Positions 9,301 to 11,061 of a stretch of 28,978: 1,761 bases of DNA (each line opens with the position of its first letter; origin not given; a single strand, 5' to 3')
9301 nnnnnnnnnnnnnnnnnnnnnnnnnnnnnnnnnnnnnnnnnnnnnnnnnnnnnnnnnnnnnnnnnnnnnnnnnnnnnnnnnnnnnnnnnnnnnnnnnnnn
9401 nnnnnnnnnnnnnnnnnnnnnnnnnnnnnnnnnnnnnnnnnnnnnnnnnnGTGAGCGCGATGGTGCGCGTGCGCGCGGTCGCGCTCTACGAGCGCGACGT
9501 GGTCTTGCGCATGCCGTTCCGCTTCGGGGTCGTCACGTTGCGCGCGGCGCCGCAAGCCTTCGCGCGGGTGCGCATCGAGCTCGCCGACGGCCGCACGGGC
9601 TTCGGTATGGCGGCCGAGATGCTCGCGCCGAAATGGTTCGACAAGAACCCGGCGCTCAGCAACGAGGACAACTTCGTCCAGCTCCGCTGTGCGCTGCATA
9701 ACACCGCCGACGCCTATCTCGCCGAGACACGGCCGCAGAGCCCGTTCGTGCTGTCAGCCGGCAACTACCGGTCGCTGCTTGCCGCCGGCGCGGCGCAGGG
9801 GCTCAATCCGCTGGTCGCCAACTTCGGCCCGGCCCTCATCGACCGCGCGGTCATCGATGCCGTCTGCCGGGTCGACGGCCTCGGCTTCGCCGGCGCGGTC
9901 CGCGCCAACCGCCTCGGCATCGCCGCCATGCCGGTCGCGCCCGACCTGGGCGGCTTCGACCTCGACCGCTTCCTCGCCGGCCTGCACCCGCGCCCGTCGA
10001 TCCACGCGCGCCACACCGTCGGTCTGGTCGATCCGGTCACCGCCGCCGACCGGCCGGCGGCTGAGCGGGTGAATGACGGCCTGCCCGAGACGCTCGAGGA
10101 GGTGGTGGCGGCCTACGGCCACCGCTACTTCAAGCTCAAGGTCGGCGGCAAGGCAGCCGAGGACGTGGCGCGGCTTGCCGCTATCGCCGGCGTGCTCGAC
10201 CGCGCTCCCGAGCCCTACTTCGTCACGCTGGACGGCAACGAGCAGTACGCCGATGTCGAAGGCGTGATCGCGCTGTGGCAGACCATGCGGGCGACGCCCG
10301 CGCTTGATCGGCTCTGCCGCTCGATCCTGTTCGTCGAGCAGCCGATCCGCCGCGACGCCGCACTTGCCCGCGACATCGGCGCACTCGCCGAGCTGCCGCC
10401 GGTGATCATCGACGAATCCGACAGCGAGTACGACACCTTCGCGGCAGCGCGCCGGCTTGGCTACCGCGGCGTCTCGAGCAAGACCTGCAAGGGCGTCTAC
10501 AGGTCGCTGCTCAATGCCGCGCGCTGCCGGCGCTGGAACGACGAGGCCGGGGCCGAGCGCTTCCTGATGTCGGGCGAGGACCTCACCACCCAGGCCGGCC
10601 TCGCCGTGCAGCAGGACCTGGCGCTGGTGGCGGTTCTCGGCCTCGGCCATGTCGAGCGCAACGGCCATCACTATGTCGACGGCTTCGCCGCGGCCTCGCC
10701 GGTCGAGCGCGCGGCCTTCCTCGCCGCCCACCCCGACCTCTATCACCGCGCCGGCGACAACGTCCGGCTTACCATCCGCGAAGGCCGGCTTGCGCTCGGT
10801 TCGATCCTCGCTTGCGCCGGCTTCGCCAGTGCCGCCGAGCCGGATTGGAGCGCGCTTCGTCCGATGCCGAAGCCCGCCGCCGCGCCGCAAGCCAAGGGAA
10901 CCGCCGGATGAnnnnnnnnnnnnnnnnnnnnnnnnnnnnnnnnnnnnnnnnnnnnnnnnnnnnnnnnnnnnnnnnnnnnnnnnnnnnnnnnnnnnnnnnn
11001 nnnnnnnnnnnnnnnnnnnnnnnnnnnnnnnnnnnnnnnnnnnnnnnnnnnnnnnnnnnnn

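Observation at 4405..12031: Orphan pathway: TTT importer, TIM-barrel epimerase, enolase-superfamily enzyme and DHOD-like flavoenzyme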

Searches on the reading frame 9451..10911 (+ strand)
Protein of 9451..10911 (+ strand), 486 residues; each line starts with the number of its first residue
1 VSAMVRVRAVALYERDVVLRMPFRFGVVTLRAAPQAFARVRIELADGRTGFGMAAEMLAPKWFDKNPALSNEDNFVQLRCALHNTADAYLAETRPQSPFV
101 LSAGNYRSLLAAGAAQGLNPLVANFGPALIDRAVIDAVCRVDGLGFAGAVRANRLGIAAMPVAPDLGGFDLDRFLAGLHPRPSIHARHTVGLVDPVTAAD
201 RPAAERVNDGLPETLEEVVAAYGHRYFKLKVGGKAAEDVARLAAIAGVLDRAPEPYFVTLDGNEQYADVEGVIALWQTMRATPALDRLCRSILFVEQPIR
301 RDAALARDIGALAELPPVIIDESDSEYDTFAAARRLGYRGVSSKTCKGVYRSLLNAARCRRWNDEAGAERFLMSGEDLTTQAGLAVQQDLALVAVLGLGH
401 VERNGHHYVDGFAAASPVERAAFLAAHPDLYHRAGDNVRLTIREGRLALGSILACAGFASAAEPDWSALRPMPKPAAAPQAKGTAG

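Call 4: search_protein_families(library=pfam, proteins=[window:9451-10911:+], max_evalue=0.01)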
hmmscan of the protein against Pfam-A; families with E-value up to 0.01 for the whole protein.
window:9451-10911:+ (486 aa): 1 family
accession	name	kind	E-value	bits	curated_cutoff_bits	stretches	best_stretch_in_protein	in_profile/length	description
PF13378.12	MR_MLE_C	-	1.2e-08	35.4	29.4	1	213-337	4-118/219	Enolase C-terminal domain-like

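Call 5: search_protein_families(library=ncbifam, proteins=[window:9451-10911:+], max_evalue=0.01)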
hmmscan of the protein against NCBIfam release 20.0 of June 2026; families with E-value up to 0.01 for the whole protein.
window:9451-10911:+ (486 aa): 2 families
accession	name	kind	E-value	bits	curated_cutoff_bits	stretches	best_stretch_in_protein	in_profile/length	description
TIGR02534.1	mucon_cyclo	subfamily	1.4e-05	24.4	334.95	1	214-323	148-246/368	muconate/chloromuconate family cycloisomerase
NF043002.1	HProlDhtase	equivalog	0.0072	15.2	500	0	219-252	151-187/366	cis-3-hydroxy-L-proline dehydratase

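Call 6: search_solved_structures(query=window:9451-10911:+, max_evalue=1, show_alignments=2)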
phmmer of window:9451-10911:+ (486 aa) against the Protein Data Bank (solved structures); distinct sequences matched with E-value up to 1: 2.
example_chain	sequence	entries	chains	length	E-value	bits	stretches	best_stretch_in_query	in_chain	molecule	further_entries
4mgg_A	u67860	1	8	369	0.43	12.9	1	217-252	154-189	Muconate lactonizing enzyme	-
2p88_A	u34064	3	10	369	0.45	12.8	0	212-323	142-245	Mandelate racemase/muconate lactonizing enzyme family protein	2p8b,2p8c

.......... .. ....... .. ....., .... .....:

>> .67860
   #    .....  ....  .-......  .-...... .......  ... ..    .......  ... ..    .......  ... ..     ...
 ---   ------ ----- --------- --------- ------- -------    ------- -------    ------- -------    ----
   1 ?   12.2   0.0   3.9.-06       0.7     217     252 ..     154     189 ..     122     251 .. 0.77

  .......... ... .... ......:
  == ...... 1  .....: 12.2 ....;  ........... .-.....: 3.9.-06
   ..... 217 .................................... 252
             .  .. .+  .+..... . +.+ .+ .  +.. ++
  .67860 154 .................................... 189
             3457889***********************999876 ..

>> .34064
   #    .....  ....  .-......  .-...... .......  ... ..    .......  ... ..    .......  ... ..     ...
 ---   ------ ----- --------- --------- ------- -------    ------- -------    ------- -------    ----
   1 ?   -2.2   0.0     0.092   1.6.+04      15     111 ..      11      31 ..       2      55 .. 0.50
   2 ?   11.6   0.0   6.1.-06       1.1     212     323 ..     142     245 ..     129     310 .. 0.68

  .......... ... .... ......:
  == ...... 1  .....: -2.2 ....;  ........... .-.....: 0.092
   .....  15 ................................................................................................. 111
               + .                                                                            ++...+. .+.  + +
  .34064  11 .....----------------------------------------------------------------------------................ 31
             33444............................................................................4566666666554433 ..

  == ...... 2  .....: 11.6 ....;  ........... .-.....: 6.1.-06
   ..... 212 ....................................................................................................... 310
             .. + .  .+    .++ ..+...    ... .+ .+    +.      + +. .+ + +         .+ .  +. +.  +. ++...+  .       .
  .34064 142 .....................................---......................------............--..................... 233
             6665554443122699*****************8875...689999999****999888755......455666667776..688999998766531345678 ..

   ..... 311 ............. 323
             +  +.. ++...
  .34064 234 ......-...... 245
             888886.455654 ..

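Call 10: find_homologous_proteins(query=window:9451-10911:+)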
Query window:9451-10911:+ (486 aa): 8000 proteins with E <= 0.001 among 8000 candidates; the best 120 are listed.
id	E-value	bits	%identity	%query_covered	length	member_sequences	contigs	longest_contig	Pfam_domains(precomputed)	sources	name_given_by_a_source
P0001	0.0e+0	1069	100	99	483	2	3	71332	PF13378.13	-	-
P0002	2.6e-193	662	66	97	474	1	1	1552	PF13378.13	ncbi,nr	ncbi:MAG TPA: enolase C-terminal domain-like protein [Methylomirabilota bacterium]|nr:enolase C-term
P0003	4.3e-193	661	67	95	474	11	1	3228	PF13378.13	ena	-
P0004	9.8e-193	660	66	96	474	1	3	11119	PF13378.13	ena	-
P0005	1.8e-192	659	66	96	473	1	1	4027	PF13378.13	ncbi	-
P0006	9.6e-192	656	66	97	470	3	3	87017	PF13378.13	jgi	jgi:L-alanine-DL-glutamate epimerase-like enolase superfamily enzyme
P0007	1.5e-191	656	66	96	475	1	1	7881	PF13378.13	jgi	jgi:L-alanine-DL-glutamate epimerase-like enolase superfamily enzyme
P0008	2.5e-191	655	66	96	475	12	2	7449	PF13378.13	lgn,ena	-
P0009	6.7e-191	654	66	96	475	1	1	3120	PF13378.13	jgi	jgi:hypothetical protein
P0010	3.2e-190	651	65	97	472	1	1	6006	PF13378.13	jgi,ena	-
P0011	7.1e-189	647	64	97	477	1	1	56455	PF13378.13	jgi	jgi:hypothetical protein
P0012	9.1e-189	647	67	96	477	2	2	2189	PF13378.13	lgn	-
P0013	9.9e-189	646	64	96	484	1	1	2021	-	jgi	jgi:hypothetical protein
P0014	1.8e-188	646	65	96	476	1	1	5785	PF13378.13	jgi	-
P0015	2.9e-188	645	65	98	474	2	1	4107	PF13378.13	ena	-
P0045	1.4e-184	633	63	98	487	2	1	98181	PF13378.13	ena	-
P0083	5.8e-183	627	63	96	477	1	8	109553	PF13378.13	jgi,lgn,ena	jgi:hypothetical protein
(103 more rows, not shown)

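Call 11: find_encoding_contigs(protein=P0006, flank=9000, max_places=2)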
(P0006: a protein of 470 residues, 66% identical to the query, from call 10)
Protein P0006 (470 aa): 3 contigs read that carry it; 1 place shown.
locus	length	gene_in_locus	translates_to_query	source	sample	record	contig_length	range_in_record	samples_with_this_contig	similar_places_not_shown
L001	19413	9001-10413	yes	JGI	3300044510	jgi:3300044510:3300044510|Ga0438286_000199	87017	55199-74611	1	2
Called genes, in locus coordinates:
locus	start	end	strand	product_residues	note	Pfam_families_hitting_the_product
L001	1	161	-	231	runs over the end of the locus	PF00072:Response_reg, PF00486:Trans_reg_C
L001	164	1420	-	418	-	PF00512:HisKA, PF02518:HATPase_c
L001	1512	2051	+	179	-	PF13847:Methyltransf_31 (weak), PF13649:Methyltransf_25 (weak)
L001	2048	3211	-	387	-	PF06187:DUF993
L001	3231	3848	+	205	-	PF00005:ABC_tran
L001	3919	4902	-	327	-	PF02870:Methyltransf_1N (weak), PF01035:DNA_binding_1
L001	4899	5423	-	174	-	PF04542:Sigma70_r2, PF08281:Sigma70_r4_2, PF04545:Sigma70_r4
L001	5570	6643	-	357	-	PF01208:URO-D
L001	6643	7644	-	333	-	PF00296:Bac_luciferase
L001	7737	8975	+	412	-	-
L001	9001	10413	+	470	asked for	PF13378:MR_MLE_C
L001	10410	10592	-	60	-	-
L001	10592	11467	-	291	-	PF01075:Glyco_transf_9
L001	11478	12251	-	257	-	PF00459:Inositol_P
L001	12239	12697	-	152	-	PF02627:CMD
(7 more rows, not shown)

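Call 12: find_encoding_contigs(protein=P0083, flank=9000, max_places=2)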
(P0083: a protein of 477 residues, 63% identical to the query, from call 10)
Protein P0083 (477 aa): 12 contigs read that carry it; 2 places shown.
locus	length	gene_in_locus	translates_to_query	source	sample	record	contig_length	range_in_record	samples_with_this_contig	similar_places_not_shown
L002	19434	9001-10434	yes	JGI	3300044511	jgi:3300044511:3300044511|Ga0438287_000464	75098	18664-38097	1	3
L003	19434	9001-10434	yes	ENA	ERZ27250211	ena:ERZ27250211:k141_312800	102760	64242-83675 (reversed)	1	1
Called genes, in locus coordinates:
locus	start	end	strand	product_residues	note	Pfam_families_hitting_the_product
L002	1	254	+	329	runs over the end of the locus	PF04069:OpuAC, PF13379:NMT1_2, PF09084:NMT1 (weak), PF12974:Phosphonate-bd (weak)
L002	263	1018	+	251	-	PF00528:BPD_transp_1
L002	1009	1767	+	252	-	PF00005:ABC_tran, PF13304:AAA_21 (faint)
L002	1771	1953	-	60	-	-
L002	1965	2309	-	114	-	-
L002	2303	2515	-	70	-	-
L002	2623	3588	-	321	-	PF02870:Methyltransf_1N (weak), PF01035:DNA_binding_1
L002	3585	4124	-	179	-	PF04542:Sigma70_r2, PF08281:Sigma70_r4_2, PF04545:Sigma70_r4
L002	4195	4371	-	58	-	-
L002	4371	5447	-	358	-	PF01208:URO-D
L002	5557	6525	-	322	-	PF00296:Bac_luciferase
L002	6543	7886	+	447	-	-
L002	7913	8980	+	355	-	PF00795:CN_hydrolase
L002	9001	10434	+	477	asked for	PF13378:MR_MLE_C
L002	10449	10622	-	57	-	-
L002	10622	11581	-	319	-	PF01075:Glyco_transf_9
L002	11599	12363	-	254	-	PF00459:Inositol_P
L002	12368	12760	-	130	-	PF02627:CMD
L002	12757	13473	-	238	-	PF00561:Abhydrolase_1, PF12146:Hydrolase_4, PF12697:Abhydrolase_6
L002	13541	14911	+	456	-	PF02878:PGM_PMM_I, PF02879:PGM_PMM_II, PF02880:PGM_PMM_III, PF00408:PGM_PMM_IV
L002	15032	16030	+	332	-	PF13531:SBP_bac_11, PF01547:SBP_bac_1, PF13416:SBP_bac_8, PF13343:SBP_bac_6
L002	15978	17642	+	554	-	PF00528:BPD_transp_1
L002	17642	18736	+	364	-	PF00005:ABC_tran, PF13304:AAA_21 (faint), PF08402:TOBE_2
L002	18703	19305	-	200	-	PF13640:2OG-FeII_Oxy_3, PF18331:PKHD_C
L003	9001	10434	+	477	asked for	PF13378:MR_MLE_C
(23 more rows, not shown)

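Call 13: find_encoding_contigs(protein=P0045, flank=9000, max_places=2)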
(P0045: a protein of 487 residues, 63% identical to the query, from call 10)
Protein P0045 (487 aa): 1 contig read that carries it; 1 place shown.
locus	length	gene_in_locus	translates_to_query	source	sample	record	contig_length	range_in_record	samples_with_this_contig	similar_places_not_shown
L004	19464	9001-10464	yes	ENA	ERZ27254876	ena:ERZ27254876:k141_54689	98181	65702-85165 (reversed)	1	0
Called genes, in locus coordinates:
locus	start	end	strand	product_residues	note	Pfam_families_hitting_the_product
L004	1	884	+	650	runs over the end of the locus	PF00005:ABC_tran, PF02463:SMC_N (faint), PF12704:MacB_PCD, PF02687:FtsX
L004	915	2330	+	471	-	PF02321:OEP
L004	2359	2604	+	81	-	-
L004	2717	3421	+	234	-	PF00440:TetR_N, PF17938:TetR_C_29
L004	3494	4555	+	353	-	PF00701:DHDPS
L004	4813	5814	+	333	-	PF03401:TctC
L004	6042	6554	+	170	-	PF07331:TctB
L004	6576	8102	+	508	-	PF01970:TctA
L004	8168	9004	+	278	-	PF01261:AP_endonuc_2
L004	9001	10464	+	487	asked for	PF13378:MR_MLE_C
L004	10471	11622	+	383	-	PF01408:GFO_IDH_MocA, PF02894:GFO_IDH_MocA_C, PF22725:GFO_IDH_MocA_C3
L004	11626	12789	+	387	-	PF06187:DUF993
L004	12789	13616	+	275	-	PF01261:AP_endonuc_2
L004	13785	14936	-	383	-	PF01717:Meth_synt_2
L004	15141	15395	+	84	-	PF02609:Exonuc_VII_S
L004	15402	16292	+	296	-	PF00348:polyprenyl_synt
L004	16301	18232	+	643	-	PF13292:DXP_synthase_N, PF00456:Transketolase_N (faint), PF00676:E1_dh (weak), PF02779:Transket_pyr, PF02780:Transketolase_C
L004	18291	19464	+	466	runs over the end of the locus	PF01554:MatE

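Call 15: find_related_loci(query=window:9451-10911:+, collection=genome_contigs, flank=10000)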
Query window:9451-10911:+ (486 aa) in genome_contigs; peptide patterns used: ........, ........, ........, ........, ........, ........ (x = any residue, [..] = any of these).
600 stretches matched a pattern (row limit reached: there are more); 560 encode a relative of the query (tblastn E <= 1e-3); the best 80 are kept; 80 distinct loci.
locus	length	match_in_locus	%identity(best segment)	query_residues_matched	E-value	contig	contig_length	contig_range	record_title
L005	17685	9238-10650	64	4-475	0e+0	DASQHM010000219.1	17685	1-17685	MAG TPA_asm: Candidatus Cybelea sp. isolate SMAG_U11833 k141_910930, whole genome shotgun sequence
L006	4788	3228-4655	61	7-478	0e+0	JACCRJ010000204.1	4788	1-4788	MAG: Lautropia sp. isolate MGR_bin19 SD2897-2912_k127_583387, whole genome shotgun sequence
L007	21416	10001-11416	60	5-477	0e+0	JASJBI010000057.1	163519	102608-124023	MAG: Alphaproteobacteria bacterium isolate MO_074.B3 MO_074.c_701, whole genome shotgun sequence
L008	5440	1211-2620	62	6-477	0e+0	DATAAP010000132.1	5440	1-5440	MAG TPA_asm: Alphaproteobacteria bacterium isolate SMAG_U6675 k141_1704078, whole genome shotgun sequence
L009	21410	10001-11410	60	2-472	0e+0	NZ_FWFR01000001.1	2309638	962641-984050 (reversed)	Oceanibacterium hippocampi strain CECT 7691, whole genome shotgun sequence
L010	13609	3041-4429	64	7-472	1e-180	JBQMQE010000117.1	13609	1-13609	MAG: Burkholderiales bacterium isolate SAF384-004 bin5.fa-117, whole genome shotgun sequence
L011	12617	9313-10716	62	1-469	0e+0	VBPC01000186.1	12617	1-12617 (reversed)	MAG: Candidatus Rokuibacteriota bacterium isolate AR_45 14_0927_12_20cm_scaffold_6429, whole genome shotgun sequence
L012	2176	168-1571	62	5-473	0e+0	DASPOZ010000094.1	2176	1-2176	MAG TPA_asm: Candidatus Sulfotelmatobacter sp. isolate SMAG_U12160 k141_1934218, whole genome shotgun sequence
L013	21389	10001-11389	62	7-472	3e-180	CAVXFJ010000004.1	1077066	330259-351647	MAG: uncultured proteobacterium isolate MFD02416.bin.1.330 genome assembly, contig: contig_11963, whole genome shotgun s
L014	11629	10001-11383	63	7-472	2e-179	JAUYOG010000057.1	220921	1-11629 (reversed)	MAG: Ramlibacter sp. isolate C4_maxbin.032_sub C4_k141_509118, whole genome shotgun sequence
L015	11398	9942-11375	59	4-473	1e-178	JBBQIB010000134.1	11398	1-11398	MAG: Burkholderiales bacterium isolate Co_metawrap_853 Cmw_853_k141_15171989_length_11398_cov_12.9957, whole genome shot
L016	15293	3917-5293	60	3-472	2e-178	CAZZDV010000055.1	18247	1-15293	MAG TPA_asm: uncultured Bordetella sp. isolate SRP128246_co1_109 genome assembly, contig: NODE_6510_length_18247_cov_19.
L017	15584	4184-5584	61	1-470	3e-178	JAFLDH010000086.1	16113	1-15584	MAG: Burkholderiales bacterium isolate UWPOB_RUBRI2 gnl_X_NEKBHELL_86, whole genome shotgun sequence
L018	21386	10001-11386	62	7-472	5e-178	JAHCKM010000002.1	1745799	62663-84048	MAG: Burkholderiaceae bacterium isolate TGS_PRO28 PRO28_2, whole genome shotgun sequence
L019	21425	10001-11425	59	3-473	4e-178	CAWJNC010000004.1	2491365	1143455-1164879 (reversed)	MAG: uncultured proteobacterium isolate MFD02840.bin.1.317 genome assembly, contig: contig_18186, whole genome shotgun s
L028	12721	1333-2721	61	7-472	7e-177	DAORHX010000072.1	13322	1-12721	MAG TPA_asm: Rubrivivax sp. isolate AMR_MDS_5593 NODE_758_length_13322_cov_16.086681, whole genome shotgun sequence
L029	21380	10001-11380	61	4-472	3e-176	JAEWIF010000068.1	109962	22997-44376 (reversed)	MAG: Proteobacteria bacterium isolate OH_PBlB_94 k127_1000646, whole genome shotgun sequence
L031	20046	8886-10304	60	7-478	2e-176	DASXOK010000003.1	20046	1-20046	MAG TPA_asm: Pseudolabrys sp. isolate SMAG_U5380 k141_3563727, whole genome shotgun sequence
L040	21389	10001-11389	61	5-472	1e-175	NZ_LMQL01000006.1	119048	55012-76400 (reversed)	Ramlibacter sp. Leaf400 contig_14, whole genome shotgun sequence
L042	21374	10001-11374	62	7-469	3e-175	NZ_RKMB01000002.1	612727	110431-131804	Ramlibacter sp. WS9 NODE_2_length_612727_cov_37.2678_ID_3073, whole genome shotgun sequence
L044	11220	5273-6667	61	6-478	5e-175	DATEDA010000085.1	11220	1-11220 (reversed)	MAG TPA_asm: Burkholderiales bacterium isolate SMAG_U8286 k141_3421644, whole genome shotgun sequence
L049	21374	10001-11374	61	7-469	3e-174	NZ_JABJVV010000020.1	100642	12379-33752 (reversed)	Caenimonas soli strain S4 contig20, whole genome shotgun sequence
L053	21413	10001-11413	59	5-479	7e-174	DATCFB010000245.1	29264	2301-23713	MAG TPA_asm: Pseudolabrys sp. isolate SMAG_U7769 k141_253977, whole genome shotgun sequence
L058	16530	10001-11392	60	7-473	4e-173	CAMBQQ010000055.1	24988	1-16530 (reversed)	MAG: Rhizobium sp. Q54 isolate MiH-14oct19-73 genome assembly, contig: MiH-14oct19-C3813, whole genome shotgun sequence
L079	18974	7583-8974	61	7-475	2e-171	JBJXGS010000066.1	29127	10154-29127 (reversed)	MAG: Burkholderiales bacterium isolate F1F2.bin.191 k127_3171883, whole genome shotgun sequence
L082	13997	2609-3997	60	5-473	5e-171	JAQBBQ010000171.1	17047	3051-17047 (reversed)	MAG: Betaproteobacteria bacterium isolate MAG_348_bin-10 348_bin-10_ctg-171, whole genome shotgun sequence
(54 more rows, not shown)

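Call 24: search_protein_families(library=ncbifam, proteins=[L004:3494-4555:+, L004:10471-11622:+, L004:11626-12789:+, L004:12789-13616:+, L002:6543-7886:+, L002:7913-8980:+], max_evalue=0.001)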
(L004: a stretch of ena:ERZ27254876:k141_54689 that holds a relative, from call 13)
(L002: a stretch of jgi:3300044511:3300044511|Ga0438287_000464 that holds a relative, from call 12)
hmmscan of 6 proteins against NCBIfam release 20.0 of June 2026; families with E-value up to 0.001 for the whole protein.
L004:3494-4555:+ (353 aa): 5 families
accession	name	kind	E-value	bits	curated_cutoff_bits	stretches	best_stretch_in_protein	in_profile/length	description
TIGR03249.1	KdgD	equivalog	9.4e-06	24.9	373.95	1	28-145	19-132/299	5-dehydro-4-deoxyglucarate dehydratase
TIGR00674.1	dapA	equivalog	1.6e-05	24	206.15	1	79-213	60-187/286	4-hydroxy-tetrahydrodipicolinate synthase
NF002958.0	PRK03620.1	subfamily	4.5e-05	22.4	278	1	29-179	22-166/307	5-dehydro-4-deoxyglucarate dehydratase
TIGR00683.1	nanA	equivalog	4.8e-05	22.8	382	1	24-184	7-166/293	N-acetylneuraminate lyase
NF003164.0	PRK04147.1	equivalog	0.00012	21.4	281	1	21-186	7-171/294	N-acetylneuraminate lyase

L004:10471-11622:+ (383 aa): 6 families
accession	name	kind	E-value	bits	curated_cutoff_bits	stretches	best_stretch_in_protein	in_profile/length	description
TIGR04380.1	myo_inos_iolG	equivalog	5.5e-19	68.2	355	1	54-373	36-326/330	inositol 2-dehydrogenase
NF052479.1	LevoglcsnDh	equivalog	1e-17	63.9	650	1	54-236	45-225/386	levoglucosan dehydrogenase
NF007574.0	PRK10206.1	equivalog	2e-12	46.8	352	1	70-181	53-164/345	oxidoreductase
NF008607.0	PRK11579.1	subfamily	6.2e-12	45.2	330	1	75-219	57-195/346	oxidoreductase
NF040723.1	UDP-GlcNAcDh_Arch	equivalog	2e-07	30.9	450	1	54-167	34-145/302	UDP-N-acetylglucosamine 3-dehydrogenase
NF041392.1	XylDh_Gfo6_Halo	equivalog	4.9e-05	22.3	350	1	90-192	90-189/350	D-xylose 1-dehydrogenase Gfo6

L004:11626-12789:+ (387 aa): 0 families

L004:12789-13616:+ (275 aa): 5 families
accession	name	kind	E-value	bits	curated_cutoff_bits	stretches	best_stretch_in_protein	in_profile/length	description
NF041099.2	keto_glucon_epim_IolO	equivalog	1e-08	34.8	300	1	75-253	83-250/269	5-keto-L-gluconate epimerase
TIGR02631.1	xylA_Arthro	equivalog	8.4e-05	21.8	447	1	60-168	90-202/382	xylose isomerase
TIGR03234.1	OH-pyruv-isom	equivalog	0.00026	20.4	353.45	1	88-248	87-239/254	hydroxypyruvate isomerase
NF043033.1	OxoTetrIsom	equivalog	0.00086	19.1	325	0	79-206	78-202/251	2-oxo-tetronate isomerase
TIGR00542.1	hxl6Piso_put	equivalog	0.00098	18.5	272.15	0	74-269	83-264/279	L-ribulose-5-phosphate 3-epimerase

L002:6543-7886:+ (447 aa): 0 families

L002:7913-8980:+ (355 aa): 7 families
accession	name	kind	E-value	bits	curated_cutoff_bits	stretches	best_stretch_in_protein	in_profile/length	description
NF009803.0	PRK13287.1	equivalog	1.7e-16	60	406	1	14-270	23-247/333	formamidase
NF009802.0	PRK13286.1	equivalog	5.9e-15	55.1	427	1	49-303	54-280/345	aliphatic amidase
TIGR03381.1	agmatine_aguB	equivalog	1.3e-10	41.1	410.25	1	156-309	126-278/279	N-carbamoylputrescine amidase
NF040852.1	nitrile_Arch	equivalog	1.7e-09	37.2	500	1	67-235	49-197/262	nitrilase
NF043013.1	DeGluthAmidYersProt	equivalog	5.8e-09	35.5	500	1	42-269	30-240/278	deaminated glutathione amidase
NF033621.1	de_GSH_amidase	exception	2.8e-07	30.2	355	1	47-233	32-200/260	deaminated glutathione amidase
TIGR04048.1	nitrile_sll0784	equivalog_domain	4.2e-05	22.7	502.6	1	74-232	69-213/301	Nit6803 family nitrilase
